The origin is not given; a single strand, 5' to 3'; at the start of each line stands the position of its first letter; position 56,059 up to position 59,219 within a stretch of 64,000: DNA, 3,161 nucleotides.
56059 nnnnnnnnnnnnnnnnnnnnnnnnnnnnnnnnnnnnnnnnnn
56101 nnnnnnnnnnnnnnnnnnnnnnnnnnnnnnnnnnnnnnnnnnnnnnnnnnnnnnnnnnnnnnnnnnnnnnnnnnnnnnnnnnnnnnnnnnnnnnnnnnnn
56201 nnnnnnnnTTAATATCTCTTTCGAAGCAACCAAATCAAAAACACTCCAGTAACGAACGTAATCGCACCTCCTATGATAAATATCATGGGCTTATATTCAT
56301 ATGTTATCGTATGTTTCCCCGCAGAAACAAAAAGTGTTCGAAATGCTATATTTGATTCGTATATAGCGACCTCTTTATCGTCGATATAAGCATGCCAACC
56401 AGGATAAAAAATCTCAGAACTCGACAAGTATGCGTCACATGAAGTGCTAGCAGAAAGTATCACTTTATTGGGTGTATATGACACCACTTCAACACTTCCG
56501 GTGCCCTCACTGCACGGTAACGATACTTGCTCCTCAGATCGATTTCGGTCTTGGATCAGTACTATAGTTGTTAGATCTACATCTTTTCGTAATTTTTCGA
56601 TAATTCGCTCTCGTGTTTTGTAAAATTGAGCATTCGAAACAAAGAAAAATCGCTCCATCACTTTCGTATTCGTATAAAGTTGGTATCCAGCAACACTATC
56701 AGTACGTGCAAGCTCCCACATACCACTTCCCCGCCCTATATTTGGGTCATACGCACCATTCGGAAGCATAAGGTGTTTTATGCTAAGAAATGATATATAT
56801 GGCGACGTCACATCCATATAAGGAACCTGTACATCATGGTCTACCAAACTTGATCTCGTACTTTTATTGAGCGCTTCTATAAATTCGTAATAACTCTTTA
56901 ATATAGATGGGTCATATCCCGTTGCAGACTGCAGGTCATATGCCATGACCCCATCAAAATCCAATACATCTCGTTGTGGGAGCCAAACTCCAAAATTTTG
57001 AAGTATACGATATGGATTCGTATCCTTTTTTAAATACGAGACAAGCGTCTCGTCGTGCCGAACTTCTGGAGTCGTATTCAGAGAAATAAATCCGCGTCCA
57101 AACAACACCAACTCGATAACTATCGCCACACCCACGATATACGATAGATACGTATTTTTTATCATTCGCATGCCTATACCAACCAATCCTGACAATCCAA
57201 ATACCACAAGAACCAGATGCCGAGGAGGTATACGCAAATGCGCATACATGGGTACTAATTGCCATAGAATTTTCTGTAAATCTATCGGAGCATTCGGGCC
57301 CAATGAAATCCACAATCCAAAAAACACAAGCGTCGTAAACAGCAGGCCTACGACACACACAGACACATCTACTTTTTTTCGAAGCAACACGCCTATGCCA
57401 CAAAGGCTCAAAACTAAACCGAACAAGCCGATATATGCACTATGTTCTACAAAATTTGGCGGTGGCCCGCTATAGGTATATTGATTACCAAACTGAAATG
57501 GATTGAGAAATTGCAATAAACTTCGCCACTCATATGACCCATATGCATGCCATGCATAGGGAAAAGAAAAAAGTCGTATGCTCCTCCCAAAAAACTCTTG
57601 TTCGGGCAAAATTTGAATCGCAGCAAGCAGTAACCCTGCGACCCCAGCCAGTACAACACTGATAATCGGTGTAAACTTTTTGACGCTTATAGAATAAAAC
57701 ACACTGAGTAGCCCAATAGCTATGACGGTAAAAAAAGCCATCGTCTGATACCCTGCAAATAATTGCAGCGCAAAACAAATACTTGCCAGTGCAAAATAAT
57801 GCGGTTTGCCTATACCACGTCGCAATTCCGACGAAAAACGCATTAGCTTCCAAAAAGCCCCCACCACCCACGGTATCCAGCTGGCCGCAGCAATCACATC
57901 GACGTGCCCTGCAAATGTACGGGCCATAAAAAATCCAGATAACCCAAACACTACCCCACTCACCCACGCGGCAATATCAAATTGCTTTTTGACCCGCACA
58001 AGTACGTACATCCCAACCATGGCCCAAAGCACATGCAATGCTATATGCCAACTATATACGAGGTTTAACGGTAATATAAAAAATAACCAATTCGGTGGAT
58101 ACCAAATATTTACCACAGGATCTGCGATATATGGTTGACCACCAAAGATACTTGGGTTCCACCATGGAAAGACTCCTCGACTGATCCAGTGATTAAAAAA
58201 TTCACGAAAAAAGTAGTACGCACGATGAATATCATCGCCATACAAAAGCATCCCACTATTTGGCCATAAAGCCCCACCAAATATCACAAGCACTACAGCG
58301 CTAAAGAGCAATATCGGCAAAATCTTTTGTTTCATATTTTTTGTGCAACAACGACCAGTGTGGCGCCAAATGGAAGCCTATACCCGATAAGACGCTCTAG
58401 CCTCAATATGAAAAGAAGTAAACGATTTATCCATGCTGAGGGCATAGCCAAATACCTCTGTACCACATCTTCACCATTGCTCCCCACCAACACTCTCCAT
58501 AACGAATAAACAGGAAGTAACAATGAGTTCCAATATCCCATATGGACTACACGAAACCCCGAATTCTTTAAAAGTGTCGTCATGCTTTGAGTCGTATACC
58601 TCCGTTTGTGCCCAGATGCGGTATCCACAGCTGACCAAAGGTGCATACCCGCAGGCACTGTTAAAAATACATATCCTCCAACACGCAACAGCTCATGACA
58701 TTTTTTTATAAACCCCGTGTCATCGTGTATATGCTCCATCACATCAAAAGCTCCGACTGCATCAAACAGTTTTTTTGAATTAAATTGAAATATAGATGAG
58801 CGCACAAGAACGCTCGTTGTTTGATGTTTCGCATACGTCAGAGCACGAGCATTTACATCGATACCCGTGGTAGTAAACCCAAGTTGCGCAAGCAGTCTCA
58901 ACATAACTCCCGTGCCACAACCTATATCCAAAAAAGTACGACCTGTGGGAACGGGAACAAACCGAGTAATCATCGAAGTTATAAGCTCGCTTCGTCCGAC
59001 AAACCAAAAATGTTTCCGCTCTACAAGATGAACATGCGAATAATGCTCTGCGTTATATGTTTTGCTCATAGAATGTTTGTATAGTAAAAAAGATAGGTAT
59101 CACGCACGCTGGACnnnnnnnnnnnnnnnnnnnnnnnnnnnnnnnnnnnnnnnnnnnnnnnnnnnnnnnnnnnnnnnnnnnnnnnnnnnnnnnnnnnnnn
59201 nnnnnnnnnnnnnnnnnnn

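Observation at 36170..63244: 27-kb glycosylation locus dominated by GT2 plus GT-C pairs, with no visible Wzx/Wzy or priming transferase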

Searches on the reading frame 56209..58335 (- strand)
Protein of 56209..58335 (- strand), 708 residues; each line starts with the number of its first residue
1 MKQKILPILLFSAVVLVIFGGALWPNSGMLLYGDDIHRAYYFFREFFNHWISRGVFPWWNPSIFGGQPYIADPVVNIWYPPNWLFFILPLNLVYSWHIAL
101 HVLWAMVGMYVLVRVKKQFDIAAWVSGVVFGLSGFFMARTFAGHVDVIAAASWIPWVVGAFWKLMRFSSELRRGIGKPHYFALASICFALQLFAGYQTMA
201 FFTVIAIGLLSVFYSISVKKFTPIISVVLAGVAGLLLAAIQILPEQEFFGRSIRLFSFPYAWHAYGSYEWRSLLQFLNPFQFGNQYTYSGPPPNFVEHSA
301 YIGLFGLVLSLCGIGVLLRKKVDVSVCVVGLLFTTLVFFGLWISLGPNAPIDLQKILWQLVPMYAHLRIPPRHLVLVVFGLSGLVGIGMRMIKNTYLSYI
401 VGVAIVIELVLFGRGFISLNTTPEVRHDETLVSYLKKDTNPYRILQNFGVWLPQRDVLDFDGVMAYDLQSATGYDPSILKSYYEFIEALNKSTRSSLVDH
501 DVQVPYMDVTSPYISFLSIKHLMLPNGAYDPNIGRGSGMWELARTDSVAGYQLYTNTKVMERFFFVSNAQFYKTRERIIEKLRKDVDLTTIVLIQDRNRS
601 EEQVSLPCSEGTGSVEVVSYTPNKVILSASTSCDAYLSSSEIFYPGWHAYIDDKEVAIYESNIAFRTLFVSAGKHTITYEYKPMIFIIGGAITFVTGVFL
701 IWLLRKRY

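Call 4: search_protein_families(library=pfam, proteins=[window:56209-58335:-], max_evalue=0.01)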
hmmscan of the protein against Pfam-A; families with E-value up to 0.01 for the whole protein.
window:56209-58335:- (708 aa): 1 family
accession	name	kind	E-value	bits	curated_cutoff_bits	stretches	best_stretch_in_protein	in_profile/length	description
PF09586.16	YfhO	-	9.2e-07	28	28.5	1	644-693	786-835/835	Bacterial membrane protein YfhO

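Call 11: search_protein_families(library=ncbifam, proteins=[window:56209-58335:-], max_evalue=0.01)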
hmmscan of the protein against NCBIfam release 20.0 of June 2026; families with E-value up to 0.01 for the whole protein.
window:56209-58335:- (708 aa): 2 families
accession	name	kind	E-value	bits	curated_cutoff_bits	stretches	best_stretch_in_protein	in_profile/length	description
NF047589.1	GlcsyltransPgfM1Strep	equivalog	5.1e-05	21.5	1400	1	582-705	830-952/955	glycosyltransferase PgfM1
NF047590.1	GlcsyltransPgfM2Strep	equivalog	0.00025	19.3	1500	1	633-706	806-879/884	glycosyltransferase PgfM2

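Call 84: search_protein_families(library=pfam, proteins=[window:56209-58335:-], max_evalue=5)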
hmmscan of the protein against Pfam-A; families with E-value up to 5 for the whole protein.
window:56209-58335:- (708 aa): 1 family
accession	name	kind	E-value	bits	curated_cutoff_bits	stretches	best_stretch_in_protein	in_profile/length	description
PF09586.16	YfhO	-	9.2e-07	28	28.5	1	644-693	786-835/835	Bacterial membrane protein YfhO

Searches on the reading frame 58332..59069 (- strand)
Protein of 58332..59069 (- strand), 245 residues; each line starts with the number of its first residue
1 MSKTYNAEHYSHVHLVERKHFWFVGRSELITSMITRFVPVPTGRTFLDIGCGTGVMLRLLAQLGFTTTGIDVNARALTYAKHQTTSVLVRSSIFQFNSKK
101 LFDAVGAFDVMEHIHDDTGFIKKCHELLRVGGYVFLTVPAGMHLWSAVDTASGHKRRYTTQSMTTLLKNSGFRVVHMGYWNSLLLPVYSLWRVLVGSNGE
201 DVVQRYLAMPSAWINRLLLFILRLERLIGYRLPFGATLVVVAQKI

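Call 4: search_protein_families(library=pfam, proteins=[window:58332-59069:-], max_evalue=0.01)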
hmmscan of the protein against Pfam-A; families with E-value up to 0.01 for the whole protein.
window:58332-59069:- (245 aa): 12 families
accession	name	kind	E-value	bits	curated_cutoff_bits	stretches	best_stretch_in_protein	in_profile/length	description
PF13489.12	Methyltransf_23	-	8.5e-23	81.3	27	1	28-176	7-163/164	Methyltransferase domain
PF08241.18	Methyltransf_11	-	2.2e-15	57.5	21.2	1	47-135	1-94/95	Methyltransferase domain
PF08242.18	Methyltransf_12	-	8.8e-13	49.3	30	1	47-133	1-97/98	Methyltransferase domain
PF13649.12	Methyltransf_25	-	4.2e-12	47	27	1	47-132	2-97/97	Methyltransferase domain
PF13847.12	Methyltransf_31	-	4.5e-10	39.8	27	1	44-140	5-113/145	Methyltransferase domain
PF02353.26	CMAS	-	2.3e-05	24.3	27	1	39-138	59-166/273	Mycolic acid cyclopropane synthetase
PF05175.20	MTS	-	3e-05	24.2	23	1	35-106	24-95/170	Methyltransferase small domain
PF07021.18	MetW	-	6.1e-05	23.2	21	1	40-141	11-112/193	Methionine biosynthesis protein MetW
PF08003.17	Methyltransf_9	-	0.0018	17.7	23.8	1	26-136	99-217/315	Protein of unknown function (DUF1698)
PF07757.19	AdoMet_MTase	-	0.0025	18.4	27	0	45-77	64-96/115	Predicted AdoMet-dependent methyltransferase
PF05401.17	NodS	-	0.0033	17.7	24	1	46-118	47-123/201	Nodulation protein S (NodS)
PF03848.20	TehB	-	0.0082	16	20.4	0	45-104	33-98/193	Tellurite resistance protein TehB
